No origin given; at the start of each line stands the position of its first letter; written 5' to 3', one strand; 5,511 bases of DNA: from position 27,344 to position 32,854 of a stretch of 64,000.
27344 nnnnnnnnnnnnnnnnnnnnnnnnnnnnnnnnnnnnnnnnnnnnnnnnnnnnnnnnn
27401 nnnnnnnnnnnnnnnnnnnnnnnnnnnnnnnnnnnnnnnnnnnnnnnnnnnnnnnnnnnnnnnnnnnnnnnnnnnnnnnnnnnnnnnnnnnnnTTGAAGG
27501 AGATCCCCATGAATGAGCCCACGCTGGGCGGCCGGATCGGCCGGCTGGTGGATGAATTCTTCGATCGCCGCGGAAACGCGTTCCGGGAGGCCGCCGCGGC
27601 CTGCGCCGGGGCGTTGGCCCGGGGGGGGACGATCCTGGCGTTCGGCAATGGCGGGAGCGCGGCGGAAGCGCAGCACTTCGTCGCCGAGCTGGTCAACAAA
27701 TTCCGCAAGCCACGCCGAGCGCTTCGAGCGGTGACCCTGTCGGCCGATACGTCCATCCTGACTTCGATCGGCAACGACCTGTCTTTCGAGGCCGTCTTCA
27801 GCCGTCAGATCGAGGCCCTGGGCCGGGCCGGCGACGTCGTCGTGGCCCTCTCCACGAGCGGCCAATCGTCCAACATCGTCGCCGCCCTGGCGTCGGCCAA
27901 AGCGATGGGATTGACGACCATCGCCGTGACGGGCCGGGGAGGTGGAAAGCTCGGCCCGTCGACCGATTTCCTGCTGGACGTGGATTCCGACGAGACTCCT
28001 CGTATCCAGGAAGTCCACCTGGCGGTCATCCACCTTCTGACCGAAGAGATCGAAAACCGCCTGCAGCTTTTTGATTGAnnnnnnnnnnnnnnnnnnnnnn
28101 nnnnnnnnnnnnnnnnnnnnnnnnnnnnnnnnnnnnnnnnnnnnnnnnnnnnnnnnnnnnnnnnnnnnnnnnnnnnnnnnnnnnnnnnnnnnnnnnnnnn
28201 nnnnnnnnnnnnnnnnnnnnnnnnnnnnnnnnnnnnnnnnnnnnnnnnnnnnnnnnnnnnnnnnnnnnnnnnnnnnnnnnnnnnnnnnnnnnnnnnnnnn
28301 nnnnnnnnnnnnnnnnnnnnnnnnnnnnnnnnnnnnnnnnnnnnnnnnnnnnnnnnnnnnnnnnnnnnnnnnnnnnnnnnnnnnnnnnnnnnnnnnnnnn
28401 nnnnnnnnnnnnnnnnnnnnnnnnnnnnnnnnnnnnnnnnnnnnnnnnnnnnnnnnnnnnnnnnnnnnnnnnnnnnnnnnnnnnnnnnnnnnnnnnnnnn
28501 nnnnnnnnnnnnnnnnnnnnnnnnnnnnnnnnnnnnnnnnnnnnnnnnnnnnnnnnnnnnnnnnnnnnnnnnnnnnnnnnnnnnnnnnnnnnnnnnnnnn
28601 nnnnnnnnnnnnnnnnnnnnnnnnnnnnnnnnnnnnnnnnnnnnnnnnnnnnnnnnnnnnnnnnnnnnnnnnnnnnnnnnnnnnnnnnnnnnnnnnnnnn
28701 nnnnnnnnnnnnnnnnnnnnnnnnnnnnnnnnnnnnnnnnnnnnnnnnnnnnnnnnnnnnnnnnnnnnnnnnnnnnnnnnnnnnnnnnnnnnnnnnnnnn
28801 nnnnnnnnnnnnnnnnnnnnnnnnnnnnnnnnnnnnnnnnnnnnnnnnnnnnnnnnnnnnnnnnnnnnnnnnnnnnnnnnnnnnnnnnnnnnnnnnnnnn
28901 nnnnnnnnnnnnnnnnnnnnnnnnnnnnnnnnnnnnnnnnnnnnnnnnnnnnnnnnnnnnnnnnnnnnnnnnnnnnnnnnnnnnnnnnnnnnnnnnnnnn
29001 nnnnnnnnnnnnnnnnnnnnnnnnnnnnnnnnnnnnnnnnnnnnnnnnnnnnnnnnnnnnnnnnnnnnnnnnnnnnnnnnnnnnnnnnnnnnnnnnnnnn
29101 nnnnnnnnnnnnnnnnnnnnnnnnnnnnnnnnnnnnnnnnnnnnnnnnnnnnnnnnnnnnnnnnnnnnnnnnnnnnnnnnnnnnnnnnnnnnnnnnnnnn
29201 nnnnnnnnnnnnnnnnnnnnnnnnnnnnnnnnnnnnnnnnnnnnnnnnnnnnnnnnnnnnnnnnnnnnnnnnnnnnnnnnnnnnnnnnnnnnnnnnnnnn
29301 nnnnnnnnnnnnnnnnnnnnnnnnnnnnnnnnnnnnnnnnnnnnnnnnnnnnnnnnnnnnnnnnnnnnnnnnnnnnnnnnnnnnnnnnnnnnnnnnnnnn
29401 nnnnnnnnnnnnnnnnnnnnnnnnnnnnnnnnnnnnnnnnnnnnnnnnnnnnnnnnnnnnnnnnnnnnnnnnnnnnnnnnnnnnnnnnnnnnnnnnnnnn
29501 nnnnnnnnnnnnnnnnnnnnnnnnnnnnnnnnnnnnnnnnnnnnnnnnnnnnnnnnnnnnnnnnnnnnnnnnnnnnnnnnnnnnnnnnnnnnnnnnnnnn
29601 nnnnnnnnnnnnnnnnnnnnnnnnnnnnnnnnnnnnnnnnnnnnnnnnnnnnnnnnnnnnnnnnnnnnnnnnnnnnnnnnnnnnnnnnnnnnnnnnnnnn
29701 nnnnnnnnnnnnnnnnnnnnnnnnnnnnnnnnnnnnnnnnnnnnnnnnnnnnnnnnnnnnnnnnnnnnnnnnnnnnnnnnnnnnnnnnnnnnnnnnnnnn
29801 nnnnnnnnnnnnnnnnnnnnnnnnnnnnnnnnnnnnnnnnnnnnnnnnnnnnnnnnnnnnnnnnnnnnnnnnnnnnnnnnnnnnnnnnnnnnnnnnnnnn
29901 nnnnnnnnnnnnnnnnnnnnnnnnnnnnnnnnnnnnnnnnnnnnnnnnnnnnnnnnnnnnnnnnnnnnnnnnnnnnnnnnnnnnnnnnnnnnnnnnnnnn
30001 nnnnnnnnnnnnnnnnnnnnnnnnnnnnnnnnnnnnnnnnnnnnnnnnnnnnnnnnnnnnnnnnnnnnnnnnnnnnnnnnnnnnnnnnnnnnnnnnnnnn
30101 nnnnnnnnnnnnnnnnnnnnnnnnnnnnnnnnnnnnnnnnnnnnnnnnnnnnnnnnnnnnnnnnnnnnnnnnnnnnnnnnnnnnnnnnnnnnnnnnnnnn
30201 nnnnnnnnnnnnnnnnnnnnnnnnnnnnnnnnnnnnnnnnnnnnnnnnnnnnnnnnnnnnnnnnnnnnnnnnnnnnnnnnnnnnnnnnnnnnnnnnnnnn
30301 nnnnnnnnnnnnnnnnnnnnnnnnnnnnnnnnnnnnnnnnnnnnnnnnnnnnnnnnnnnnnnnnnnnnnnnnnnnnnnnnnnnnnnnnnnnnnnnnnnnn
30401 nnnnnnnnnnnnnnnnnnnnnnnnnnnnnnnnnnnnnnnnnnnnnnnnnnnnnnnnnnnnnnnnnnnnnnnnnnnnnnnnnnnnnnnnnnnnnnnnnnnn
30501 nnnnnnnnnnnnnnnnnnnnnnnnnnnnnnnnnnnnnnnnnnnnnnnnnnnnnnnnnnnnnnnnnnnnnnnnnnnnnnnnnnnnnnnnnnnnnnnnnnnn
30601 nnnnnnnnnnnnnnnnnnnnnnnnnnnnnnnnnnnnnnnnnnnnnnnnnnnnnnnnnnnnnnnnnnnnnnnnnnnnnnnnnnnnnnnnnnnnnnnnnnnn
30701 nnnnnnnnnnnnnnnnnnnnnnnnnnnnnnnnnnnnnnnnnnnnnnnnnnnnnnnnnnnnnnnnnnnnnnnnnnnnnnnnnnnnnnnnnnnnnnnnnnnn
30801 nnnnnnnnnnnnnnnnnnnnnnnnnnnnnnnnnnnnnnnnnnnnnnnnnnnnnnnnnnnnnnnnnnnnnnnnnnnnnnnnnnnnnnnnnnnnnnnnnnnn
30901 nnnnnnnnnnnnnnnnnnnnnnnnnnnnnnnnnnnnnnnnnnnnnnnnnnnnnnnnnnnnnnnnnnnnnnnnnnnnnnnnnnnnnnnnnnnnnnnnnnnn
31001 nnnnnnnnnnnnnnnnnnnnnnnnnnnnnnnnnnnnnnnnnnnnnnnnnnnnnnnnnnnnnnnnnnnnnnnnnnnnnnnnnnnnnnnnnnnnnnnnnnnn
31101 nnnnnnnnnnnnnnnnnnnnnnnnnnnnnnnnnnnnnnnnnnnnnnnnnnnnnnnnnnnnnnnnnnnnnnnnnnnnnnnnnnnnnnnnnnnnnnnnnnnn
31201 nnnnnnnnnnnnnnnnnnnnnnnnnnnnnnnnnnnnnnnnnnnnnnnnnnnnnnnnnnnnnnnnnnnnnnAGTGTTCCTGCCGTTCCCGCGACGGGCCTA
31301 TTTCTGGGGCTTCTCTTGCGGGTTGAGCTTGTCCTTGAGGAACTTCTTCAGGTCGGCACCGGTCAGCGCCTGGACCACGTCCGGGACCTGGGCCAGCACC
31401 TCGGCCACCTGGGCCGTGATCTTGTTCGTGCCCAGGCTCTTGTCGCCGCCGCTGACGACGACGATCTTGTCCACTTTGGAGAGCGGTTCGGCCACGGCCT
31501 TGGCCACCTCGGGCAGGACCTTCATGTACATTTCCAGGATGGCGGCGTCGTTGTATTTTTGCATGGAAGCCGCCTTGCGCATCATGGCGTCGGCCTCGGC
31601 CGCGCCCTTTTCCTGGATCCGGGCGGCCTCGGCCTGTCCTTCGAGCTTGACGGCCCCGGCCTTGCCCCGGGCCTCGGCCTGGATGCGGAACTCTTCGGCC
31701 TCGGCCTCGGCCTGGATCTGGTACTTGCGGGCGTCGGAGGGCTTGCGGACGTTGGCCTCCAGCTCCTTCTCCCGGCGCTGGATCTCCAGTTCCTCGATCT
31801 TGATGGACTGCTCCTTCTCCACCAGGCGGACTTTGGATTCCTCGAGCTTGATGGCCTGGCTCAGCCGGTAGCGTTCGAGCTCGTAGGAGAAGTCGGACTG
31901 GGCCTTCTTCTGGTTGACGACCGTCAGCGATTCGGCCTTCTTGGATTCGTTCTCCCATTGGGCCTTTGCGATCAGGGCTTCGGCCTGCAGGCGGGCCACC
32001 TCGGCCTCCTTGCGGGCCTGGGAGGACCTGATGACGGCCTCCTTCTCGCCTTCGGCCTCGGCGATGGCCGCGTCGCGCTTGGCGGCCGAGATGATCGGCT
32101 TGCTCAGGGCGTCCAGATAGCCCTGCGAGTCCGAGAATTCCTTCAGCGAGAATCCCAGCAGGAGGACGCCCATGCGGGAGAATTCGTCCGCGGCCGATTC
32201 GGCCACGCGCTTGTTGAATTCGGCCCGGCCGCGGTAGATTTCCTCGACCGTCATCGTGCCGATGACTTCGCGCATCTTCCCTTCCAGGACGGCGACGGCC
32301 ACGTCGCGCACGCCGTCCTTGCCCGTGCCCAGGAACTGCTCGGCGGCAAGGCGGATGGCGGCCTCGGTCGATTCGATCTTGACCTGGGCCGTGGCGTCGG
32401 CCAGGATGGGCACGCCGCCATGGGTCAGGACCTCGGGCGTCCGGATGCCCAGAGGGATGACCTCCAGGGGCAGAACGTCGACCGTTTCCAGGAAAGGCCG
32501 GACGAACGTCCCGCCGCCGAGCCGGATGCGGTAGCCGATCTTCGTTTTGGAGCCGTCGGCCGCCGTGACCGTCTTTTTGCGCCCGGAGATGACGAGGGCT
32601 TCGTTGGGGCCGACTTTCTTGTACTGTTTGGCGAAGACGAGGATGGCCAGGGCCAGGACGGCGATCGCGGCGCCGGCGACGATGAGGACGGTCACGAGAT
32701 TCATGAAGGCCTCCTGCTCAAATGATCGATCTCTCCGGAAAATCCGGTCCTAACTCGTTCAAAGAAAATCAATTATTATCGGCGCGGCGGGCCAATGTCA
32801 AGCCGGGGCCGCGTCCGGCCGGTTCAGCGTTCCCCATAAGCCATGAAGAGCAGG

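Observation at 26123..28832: Tandem ~95%-identical pilin paralogs, each with its own sigma54-type promoter and strong terminator, separated by PlsC-like and GmhA-like genes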

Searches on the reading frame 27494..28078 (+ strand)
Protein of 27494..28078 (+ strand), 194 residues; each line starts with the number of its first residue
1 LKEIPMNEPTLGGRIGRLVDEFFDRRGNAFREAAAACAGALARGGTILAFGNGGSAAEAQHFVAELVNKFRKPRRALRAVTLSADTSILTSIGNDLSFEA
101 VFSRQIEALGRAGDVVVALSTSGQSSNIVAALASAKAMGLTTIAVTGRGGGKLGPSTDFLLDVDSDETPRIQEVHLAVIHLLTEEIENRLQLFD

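Call 5: search_protein_families(library=pfam, proteins=[window:27494-28078:+], max_evalue=0.01)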
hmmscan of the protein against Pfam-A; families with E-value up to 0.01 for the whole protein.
window:27494-28078:+ (194 aa): 2 families
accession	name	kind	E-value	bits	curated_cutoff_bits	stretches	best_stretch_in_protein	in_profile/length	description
PF13580.11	SIS_2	-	7.1e-28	97.8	27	1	15-147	6-138/138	SIS domain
PF01380.27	SIS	-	2.4e-07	31.1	25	1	109-170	50-116/131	SIS domain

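Call 10: search_protein_families(library=ncbifam, proteins=[window:27494-28078:+], max_evalue=0.001)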
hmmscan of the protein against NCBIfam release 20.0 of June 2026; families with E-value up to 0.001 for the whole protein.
window:27494-28078:+ (194 aa): 16 families
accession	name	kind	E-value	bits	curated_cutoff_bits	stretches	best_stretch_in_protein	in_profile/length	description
NF010546.0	PRK13936.1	equivalog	5.2e-56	189.5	276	1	30-190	29-192/197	phosphoheptose isomerase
TIGR00441.1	gmhA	equivalog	4.2e-53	179.6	209.45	1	40-187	7-154/154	D-sedoheptulose 7-phosphate isomerase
NF001628.0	PRK00414.1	equivalog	1.8e-40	138.6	265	1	28-190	28-190/192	D-sedoheptulose 7-phosphate isomerase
NF010547.0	PRK13938.1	equivalog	3.4e-36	124.7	320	1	43-190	44-191/196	D-sedoheptulose 7-phosphate isomerase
NF008138.0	PRK10886.1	equivalog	4.7e-36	124.3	352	1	28-190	25-190/196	DnaA initiator-associating protein DiaA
NF002805.0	PRK02947.1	subfamily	4.4e-08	32.6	135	1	15-146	11-141/247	sugar isomerase domain-containing protein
NF003915.0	PRK05441.1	subfamily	1.3e-06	27.7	168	1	29-155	47-174/300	N-acetylmuramic acid 6-phosphate etherase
NF008458.0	PRK11337.1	equivalog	3.8e-06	26.1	378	1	108-173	184-249/293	MurR/RpiR family transcriptional regulator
NF012026.0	PRK15482.1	equivalog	0.00013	21.6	408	1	108-168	179-238/285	HTH-type transcriptional regulator MurR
NF009222.0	PRK12570.1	subfamily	0.00028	19.8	255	1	32-148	57-174/307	N-acetylmuramic acid 6-phosphate etherase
TIGR03127.2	RuMP_HxlB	equivalog_domain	0.00035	20.5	160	1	111-167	71-127/178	6-phospho-3-hexuloisomerase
TIGR00393.1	kpsF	subfamily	0.00038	20.1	203.7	0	113-164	48-99/268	KpsF/GutQ family sugar-phosphate isomerase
NF046059.1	NagB_SO3506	equivalog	0.00055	19.3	430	1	96-165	73-139/330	glucosamine-6-phosphate deaminase NagB-II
NF041755.1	RuMP_HxlAB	equivalog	0.00059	18.9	500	1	111-169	287-345/391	bifunctional 3-hexulose-6-phosphate synthase/6-phospho-3-hexuloisomerase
NF040776.2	AlsR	equivalog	0.00068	18.6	400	0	110-171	174-235/279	transcriptional repressor AlsR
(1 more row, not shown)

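Call 36: search_solved_structures(query=window:27509-28075:+, show_alignments=2, max_evalue=1e-10)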
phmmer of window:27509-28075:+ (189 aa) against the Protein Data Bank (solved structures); distinct sequences matched with E-value up to 1e-10: 15.
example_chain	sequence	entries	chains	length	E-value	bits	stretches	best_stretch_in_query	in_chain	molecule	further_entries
2xbl_A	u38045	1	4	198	5e-46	160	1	24-183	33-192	PHOSPHOHEPTOSE ISOMERASE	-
2x3y_A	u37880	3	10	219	6.7e-46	159.6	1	24-183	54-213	PHOSPHOHEPTOSE ISOMERASE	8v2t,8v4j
5lu5_A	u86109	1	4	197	1.3e-45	158.7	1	24-183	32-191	Phosphoheptose isomerase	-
5ltz_A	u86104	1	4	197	1.3e-45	158.6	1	24-183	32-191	Phosphoheptose isomerase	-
5lu7_A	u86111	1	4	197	1.5e-45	158.5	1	24-183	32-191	Phosphoheptose isomerase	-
5lu6_A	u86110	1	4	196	6.7e-45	156.4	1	24-183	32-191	Phosphoheptose isomerase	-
1tk9_A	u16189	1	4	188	3.4e-44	154.1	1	33-182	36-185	Phosphoheptose isomerase 1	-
5i01_A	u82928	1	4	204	6.1e-43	150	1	28-183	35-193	Phosphoheptose isomerase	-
1x92_A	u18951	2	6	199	3.2e-39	137.9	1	27-185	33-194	PHOSPHOHEPTOSE ISOMERASE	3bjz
5by2_A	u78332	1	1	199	2.5e-37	131.7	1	25-184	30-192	Phosphoheptose isomerase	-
2i22_A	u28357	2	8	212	9.6e-37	129.8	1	21-184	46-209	Phosphoheptose isomerase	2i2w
1x94_A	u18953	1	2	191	3.4e-35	124.8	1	24-184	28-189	putative Phosphoheptose isomerase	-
2yva_A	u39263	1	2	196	3e-33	118.4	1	23-185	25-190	DnaA initiator-associating protein diaA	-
4u6n_A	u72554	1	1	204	3.4e-33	118.3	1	23-185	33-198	DnaA initiator-associating protein DiaA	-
3trj_A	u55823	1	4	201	2.1e-31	112.5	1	24-185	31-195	Phosphoheptose isomerase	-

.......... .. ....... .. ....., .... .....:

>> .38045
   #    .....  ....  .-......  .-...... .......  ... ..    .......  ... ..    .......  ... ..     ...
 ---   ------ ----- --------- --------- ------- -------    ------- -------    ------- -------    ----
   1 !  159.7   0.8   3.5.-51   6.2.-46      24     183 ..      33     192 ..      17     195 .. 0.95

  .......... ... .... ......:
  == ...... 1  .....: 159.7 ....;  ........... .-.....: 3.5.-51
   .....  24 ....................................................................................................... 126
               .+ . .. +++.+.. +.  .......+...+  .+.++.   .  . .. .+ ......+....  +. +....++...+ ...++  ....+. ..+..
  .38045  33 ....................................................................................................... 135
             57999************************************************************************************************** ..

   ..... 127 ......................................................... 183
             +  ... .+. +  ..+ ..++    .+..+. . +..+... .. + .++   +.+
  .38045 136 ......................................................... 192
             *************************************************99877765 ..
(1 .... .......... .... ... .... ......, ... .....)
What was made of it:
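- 27509..28078 (+): gmhA-type sedoheptulose-7-phosphate isomerase, 189 aa, translationally coupled to plsC (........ overlap). Best PDB match is Burkholderia GmhA 2xbl at 5e-46, with the His/Glu/Gln/His site conserved (call 36).
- On GmhA (sedoheptulose-7-phosphate isomerase): The alignment to Burkholderia GmhA 2xbl (5e-46) keeps AQHxxxE and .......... (call 36).
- gmhA keeps its catalytic and metal-binding residues (call 36).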

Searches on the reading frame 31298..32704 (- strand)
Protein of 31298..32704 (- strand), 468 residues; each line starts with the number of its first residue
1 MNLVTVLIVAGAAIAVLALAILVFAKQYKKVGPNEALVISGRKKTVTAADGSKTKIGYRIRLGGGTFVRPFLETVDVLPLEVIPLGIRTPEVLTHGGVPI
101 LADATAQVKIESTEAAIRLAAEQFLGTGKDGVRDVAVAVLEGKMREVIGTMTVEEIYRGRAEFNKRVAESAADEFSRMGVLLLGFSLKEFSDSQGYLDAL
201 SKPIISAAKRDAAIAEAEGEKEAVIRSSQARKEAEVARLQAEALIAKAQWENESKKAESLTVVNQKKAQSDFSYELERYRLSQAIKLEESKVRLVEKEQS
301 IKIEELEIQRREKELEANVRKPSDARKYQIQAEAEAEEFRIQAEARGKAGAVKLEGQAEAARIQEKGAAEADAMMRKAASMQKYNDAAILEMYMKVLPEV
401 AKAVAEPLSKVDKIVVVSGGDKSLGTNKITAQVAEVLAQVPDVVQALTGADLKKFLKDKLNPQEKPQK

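Call 9: search_protein_families(library=pfam, proteins=[window:31298-32704:-], max_evalue=0.0001)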
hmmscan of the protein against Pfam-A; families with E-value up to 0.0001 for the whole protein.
window:31298-32704:- (468 aa): 1 family
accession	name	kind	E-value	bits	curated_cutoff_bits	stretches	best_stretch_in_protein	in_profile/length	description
PF01145.31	Band_7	-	3.8e-26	92.6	23.6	1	30-221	2-176/176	SPFH domain / Band 7 family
